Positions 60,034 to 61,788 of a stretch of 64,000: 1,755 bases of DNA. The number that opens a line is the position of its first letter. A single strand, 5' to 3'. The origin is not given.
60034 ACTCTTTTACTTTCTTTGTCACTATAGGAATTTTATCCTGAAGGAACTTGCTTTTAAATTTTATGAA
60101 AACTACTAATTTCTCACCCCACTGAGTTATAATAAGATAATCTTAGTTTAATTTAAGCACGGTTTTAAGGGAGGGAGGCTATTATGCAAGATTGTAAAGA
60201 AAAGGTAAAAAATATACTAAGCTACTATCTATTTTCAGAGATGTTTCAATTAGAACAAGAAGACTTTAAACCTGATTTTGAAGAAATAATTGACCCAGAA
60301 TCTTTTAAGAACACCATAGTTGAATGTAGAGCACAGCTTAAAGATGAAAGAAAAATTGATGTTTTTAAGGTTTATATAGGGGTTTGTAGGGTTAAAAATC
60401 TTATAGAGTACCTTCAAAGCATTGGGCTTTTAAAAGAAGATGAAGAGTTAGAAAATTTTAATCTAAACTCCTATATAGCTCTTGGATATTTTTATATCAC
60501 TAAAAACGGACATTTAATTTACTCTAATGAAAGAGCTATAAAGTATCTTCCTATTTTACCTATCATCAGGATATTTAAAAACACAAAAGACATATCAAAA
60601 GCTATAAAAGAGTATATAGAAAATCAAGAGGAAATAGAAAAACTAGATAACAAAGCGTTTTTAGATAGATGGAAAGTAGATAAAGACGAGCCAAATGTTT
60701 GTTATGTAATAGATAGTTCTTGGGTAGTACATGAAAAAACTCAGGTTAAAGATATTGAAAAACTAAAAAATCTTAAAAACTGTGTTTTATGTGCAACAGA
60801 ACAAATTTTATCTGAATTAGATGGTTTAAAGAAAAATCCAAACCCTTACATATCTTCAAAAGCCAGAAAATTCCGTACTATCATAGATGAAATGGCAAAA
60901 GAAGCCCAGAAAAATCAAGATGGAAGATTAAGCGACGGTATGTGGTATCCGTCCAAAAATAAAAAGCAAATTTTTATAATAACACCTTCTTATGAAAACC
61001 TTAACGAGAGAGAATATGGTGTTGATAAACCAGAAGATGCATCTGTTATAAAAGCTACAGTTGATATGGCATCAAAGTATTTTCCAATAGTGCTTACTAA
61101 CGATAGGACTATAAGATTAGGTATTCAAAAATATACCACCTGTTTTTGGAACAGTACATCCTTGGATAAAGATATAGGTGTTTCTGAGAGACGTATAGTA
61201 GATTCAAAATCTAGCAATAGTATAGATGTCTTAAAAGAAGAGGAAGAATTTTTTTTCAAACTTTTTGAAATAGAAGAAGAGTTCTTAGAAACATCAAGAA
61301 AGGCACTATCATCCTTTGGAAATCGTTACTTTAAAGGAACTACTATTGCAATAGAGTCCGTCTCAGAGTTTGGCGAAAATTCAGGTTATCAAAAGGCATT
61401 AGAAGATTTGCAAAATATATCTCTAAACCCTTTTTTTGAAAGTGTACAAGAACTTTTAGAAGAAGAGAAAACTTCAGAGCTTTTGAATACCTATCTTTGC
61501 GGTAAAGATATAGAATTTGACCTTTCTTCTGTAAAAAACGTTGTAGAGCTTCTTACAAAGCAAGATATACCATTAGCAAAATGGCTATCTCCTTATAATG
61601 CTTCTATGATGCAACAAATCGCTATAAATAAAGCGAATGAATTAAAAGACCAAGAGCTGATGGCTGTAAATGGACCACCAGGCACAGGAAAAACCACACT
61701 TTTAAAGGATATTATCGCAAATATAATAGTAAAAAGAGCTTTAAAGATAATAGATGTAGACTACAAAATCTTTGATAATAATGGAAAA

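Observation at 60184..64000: Giant Upf1-like SF1 helicase, missing from the ORF track, with an unassignable ~480-aa N-terminal region and a ~390-aa coiled-coil insertion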

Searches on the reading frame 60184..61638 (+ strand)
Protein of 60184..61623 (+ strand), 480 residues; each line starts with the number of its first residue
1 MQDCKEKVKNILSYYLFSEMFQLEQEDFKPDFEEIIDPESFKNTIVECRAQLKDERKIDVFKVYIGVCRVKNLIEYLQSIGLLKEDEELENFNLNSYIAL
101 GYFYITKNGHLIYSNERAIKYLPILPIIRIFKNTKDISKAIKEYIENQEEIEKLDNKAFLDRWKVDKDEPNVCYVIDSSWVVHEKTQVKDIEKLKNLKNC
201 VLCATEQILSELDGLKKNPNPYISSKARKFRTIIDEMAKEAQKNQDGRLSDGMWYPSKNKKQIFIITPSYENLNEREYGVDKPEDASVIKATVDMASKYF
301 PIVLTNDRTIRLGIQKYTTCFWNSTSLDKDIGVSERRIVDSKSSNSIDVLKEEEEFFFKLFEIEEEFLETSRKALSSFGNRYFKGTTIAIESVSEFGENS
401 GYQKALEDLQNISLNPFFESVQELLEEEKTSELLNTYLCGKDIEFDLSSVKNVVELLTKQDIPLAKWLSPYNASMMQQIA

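Call 8: search_protein_families(library=pfam, proteins=[window:60184-61623:+], max_evalue=0.1)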
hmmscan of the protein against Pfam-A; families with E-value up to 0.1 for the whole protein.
window:60184-61623:+ (480 aa): 3 families
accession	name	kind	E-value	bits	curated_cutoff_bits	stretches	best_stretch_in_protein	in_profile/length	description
PF13638.12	PIN_4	-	3.1e-05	24.7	21.9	1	174-312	1-119/132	PIN domain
PF18903.5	DUF5659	-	0.04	14.2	23.6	0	130-150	36-56/75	Domain of unknown function (DUF5659)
PF23588.3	HTH_CHD1_Hrp3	-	0.048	14.1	27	0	306-361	25-80/83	ATP-dependent helicase CHD1-2/hrp3 HTH domain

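Call 24: find_homologous_proteins(query=window:60184-61623:+, max_evalue=0.001)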
Query window:60184-61623:+ (480 aa): 8 proteins with E <= 0.001 among 8000 candidates.
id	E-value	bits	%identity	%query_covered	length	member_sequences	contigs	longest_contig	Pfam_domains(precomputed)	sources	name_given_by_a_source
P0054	4.2e-269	911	87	100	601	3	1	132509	PF13086.13,PF13638.13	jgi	-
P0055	2.8e-176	605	87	65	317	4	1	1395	PF13638.13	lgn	-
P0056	4.1e-172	591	76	74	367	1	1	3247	PF13638.13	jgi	jgi:hypothetical protein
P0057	4.5e-158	545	83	63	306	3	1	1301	PF13638.13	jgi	jgi:rRNA-processing protein FCF1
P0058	3.2e-145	502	81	63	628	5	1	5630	PF13086.13,PF13638.13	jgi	jgi:hypothetical protein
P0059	7.0e-114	399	85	46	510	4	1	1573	PF13086.13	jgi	jgi:hypothetical protein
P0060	5.4e-105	370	81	47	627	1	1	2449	PF13086.13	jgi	jgi:peptidoglycan hydrolase CwlO-like protein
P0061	9.2e-49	184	86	24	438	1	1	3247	PF13086.13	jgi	jgi:energy-coupling factor transporter ATP-binding protein EcfA2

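Call 30: search_solved_structures(query=A2, max_evalue=1, show_alignments=2)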
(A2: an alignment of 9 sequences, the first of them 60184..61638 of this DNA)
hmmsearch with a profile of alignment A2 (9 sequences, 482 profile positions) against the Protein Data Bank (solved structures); distinct sequences matched with E-value up to 1: 2.
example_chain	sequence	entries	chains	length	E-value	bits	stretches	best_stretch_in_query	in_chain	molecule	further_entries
3lqn_A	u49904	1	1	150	0.45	12.6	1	373-472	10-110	CBS domain protein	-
11fs_C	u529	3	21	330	0.76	11.9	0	349-399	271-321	Cas7c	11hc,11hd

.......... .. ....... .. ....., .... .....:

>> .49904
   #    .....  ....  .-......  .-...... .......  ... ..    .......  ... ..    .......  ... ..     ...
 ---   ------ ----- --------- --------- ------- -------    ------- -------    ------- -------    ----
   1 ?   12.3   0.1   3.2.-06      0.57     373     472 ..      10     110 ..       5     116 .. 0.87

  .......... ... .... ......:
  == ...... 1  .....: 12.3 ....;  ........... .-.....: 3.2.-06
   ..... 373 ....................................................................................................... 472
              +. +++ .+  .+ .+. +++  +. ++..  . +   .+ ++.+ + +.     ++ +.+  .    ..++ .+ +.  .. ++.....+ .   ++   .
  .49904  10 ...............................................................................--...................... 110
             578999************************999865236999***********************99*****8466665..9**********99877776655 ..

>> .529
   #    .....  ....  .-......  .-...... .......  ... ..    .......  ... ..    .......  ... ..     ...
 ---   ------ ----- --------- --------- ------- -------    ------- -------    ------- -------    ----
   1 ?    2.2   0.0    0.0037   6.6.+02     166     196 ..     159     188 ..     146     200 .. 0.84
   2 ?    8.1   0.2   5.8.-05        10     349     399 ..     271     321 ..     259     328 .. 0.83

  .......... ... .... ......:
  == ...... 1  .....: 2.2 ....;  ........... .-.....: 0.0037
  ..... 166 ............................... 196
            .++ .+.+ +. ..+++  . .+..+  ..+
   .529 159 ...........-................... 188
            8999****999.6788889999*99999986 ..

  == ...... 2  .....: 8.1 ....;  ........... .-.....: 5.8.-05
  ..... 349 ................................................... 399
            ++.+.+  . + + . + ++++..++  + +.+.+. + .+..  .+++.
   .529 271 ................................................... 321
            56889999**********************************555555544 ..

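Call 37: predict_structure(alignment_id=A2)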
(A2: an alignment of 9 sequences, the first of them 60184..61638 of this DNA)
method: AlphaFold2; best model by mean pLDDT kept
length: 485 residues; sequences in the alignment: 9
mean_pLDDT: 61.4   pTM: 0.49
mean pLDDT of the five models: 61.4, 54.7, 54.6, 52.8, 37.7
residues with pLDDT >= 90: 48; 70-90: 145; 50-70: 125; < 50: 167
segments of 3 or more residues with pLDDT < 50: 1-57, 87-93, 166-168, 246-248, 332-346, 378-380, 396-398, 412-485
pLDDT, mean of each block of 10 residues (from residue 1): 27 26 31 37 37 47 66 69 51 54 63 71 67 70 69 82 56 86 88 81 92 93 93 88 57 64 82 84 91 69 84 62 66 40 49 82 84 63 62 54 71 35 36 35 31 38 37 40 37
secondary structure, 60 per line:
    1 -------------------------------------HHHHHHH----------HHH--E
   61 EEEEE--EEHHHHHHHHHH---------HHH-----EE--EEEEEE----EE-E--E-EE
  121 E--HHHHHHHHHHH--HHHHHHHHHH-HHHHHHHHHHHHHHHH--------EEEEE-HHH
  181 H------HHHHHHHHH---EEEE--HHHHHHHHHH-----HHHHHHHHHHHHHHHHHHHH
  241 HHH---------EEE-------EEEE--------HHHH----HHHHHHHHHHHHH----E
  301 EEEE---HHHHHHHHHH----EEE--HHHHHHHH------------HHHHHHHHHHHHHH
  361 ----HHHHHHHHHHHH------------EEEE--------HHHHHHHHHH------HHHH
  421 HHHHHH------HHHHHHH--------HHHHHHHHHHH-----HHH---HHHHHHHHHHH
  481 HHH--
elements in order: H38-44 E60-65 H70-79 E101-106 E119-121 H124-134 H137-146 H148-163 E172-176 H178-181 H188-196 E200-203 H206-215 H221-243 E253-255 E263-266 H275-278 H283-295 E300-304 H308-317 E322-324 H327-334 H347-360 H365-376 E389-392 H401-410 H417-426 H433-439 H448-458 H470-483

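Call 39: search_protein_representatives(alignment_id=A2)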
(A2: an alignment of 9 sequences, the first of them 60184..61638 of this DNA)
Query: 9 sequences, 482 profile positions. Proteins with E-value up to 0.001 (for the whole library): 5; up to 1e-10: 4; up to 1e-30: 4. The best 5 are listed.
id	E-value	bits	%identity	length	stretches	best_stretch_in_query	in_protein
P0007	5.3e-239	810.5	-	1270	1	2-482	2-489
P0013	1.1e-225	766.6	-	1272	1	6-482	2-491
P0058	1.2e-141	489.4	-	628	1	184-482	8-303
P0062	6.0e-65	236.5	-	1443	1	10-481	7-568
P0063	3.8e-07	45.9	-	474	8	247-290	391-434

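Call 40: fold_search(model_id=the predicted structure, library=pdb)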
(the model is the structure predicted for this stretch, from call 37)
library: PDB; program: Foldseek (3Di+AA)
matches with E <= 10: 874; with E <= 0.001: 5
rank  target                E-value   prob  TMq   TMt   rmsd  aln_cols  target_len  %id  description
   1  2hww_B                3.7e-04  1.00  0.19  0.50   9.6       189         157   14  Structure of PIN domain of human SMG6 (released 2006-11-14)
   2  2hww_A                4.4e-04  1.00  0.22  0.56   7.1       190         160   13  Structure of PIN domain of human SMG6 (released 2006-11-14)
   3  2dok_B                5.8e-04  1.00  0.21  0.55   6.7       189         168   12  Crystal structure of the PIN domain of human EST1A (released 2007-05-01)
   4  2hww_C                7.4e-04  1.00  0.22  0.63   6.8       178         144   12  Structure of PIN domain of human SMG6 (released 2006-11-14)
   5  1o4w                  9.8e-04  1.00  0.20  0.67   3.8       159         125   12  CRYSTAL STRUCTURE OF a PIN (PILT N-TERMINUS) DOMAIN CONTAINING PROTEIN (AF0591) FROM ARCHAEOGLOBUS FULGIDUS AT 1.90 A RE (released 2003-07-29)
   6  2dok_A                1.5e-03  1.00  0.20  0.51   7.6       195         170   13  Crystal structure of the PIN domain of human EST1A (released 2007-05-01)
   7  2hwx                  2.8e-03  1.00  0.23  0.60   5.9       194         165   10  Structure of human SMG6 E1282C PIN domain mutant. (released 2006-11-14)
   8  3i8o                  3.5e-03  1.00  0.19  0.54   5.5       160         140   18  A domain of a functionally unknown protein from Methanocaldococcus jannaschii DSM 2661. (released 2009-07-21)
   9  3ix7_A                5.8e-03  1.00  0.20  0.59   5.2       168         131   11  Crystal structure of a domain of functionally unknown protein from Thermus thermophilus HB8 (released 2009-09-22)
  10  7mqa_SL               6.2e-03  0.99  0.16  0.39   6.7       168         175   12  Cryo-EM structure of the human SSU processome, state post-A1 (released 2021-09-22)
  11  7qhy_A                8.7e-03  0.99  0.20  0.44  13.4       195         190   14  Structure of a Kluyveromyces lactis protein involved in RNA decay (released 2022-03-23)
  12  3ix7_B                1.3e-02  1.00  0.20  0.60   4.2       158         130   13  Crystal structure of a domain of functionally unknown protein from Thermus thermophilus HB8 (released 2009-09-22)
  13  1bi9_C                1.5e-02  0.69  0.16  0.17  11.4       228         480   10  RETINAL DEHYDROGENASE TYPE TWO WITH NAD BOUND (released 1999-07-22)
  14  1bi9_B                1.5e-02  0.63  0.16  0.16  12.2       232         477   12  RETINAL DEHYDROGENASE TYPE TWO WITH NAD BOUND (released 1999-07-22)
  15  8kda_E                2.1e-02  0.98  0.19  0.46  17.7       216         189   12  Cryo-EM structure of Hydrogenobacter thermophilus minimal protein-only RNase P (HARP) in complex with pre-tRNAs (released 2024-08-14)
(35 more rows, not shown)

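Call 41: search_protein_families(library=pfam, proteins=[P0062, P0063], max_evalue=0.01)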
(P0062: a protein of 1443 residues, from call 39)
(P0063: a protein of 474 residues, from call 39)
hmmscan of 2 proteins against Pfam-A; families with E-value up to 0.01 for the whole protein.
P0062 (1443 aa): 15 families
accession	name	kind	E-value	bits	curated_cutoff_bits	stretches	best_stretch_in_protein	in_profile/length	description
PF13086.12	AAA_11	-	4.9e-15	56.4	27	2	1133-1189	198-253/257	AAA domain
PF13087.12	AAA_12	-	7.5e-15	55.4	27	1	1242-1421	18-194/195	AAA domain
PF01443.25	Viral_helicase1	-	1.9e-12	48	21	1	1333-1418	154-227/228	Viral superfamily 1 RNA helicase core domain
PF13604.12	AAA_30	-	1.1e-06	29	27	1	562-595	6-39/191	AAA domain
PF13245.12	AAA_19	-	1.9e-06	28.5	25.1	1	564-642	4-57/134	AAA domain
PF13538.12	UvrD_C_2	-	1.8e-05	24.9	27.4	1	1368-1418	4-52/52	UvrD-like helicase C-terminal domain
PF00005.33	ABC_tran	-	9.4e-05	23.5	25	1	568-644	5-76/137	ABC transporter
PF00004.35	AAA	-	0.0011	19.9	21.2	0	579-615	3-35/131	ATPase family associated with various cellular activities (AAA)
PF13238.12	AAA_18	-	0.0017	19.3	29.4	0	578-595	2-19/128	AAA domain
PF24883.2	NPHP3_N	-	0.0024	18.5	24.8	0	559-598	6-46/164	Nephrocystin 3, N-terminal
PF02562.22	PhoH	-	0.0033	17.4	27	0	1154-1200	123-172/205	PhoH-like protein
PF02367.23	TsaE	-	0.0044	17.4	26.6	0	563-603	10-50/128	Threonylcarbamoyl adenosine biosynthesis protein TsaE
PF05970.20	PIF1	-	0.0069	16.4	25.9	0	565-604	13-52/223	PIF1-like helicase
PF09848.15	SLFN-g3_helicase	-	0.0077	16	24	0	575-603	2-26/354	Schlafen group 3, DNA/RNA helicase domain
PF13401.12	AAA_22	-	0.0093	16.7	27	0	573-599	4-30/130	AAA domain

P0063 (474 aa): 3 families
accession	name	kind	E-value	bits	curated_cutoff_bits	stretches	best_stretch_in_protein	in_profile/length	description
PF16757.11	Fucosidase_C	-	5.5e-10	40.1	25.6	0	26-45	5-24/88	Alpha-L-fucosidase C-terminal domain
PF00031.27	Cystatin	-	0.00011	22.9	22.2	0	99-133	21-56/92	Cystatin domain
PF25144.1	Zn_ribbon_IFT122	-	0.0015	18.7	27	0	38-50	29-41/45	IFT122, zinc ribbon domain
